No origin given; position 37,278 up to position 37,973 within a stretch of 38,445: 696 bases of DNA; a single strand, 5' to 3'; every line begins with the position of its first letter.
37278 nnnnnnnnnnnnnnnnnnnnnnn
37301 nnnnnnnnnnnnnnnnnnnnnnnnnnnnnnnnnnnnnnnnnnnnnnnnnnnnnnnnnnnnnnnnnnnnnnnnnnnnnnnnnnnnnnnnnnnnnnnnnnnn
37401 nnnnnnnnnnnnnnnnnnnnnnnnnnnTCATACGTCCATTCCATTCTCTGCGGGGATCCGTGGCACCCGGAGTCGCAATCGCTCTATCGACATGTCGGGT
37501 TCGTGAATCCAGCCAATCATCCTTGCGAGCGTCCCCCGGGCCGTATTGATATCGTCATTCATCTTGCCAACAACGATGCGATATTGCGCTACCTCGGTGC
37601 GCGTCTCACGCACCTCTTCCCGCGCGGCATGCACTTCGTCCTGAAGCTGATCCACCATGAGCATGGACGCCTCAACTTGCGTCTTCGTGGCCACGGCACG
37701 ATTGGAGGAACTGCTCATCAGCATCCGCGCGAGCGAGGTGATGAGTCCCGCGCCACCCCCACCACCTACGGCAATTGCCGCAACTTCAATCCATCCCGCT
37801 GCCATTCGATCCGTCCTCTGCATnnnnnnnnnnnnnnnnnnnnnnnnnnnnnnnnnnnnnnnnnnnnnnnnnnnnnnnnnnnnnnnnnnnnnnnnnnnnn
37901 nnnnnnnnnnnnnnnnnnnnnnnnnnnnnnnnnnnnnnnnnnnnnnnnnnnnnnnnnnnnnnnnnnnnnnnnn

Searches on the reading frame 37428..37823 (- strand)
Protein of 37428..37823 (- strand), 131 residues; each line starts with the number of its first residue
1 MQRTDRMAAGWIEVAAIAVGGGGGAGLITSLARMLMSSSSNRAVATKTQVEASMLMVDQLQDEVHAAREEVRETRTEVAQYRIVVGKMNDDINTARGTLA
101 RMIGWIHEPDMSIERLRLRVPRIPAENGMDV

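Call 78: search_protein_families(library=pfam, proteins=[window:37428-37823:-], max_evalue=0.01)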
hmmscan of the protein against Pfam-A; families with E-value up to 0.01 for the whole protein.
window:37428-37823:- (131 aa): 1 family
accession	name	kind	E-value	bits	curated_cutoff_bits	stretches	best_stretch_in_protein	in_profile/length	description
PF19842.5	YqeC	-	0.0071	17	27.6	1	18-96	3-77/145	YqeC protein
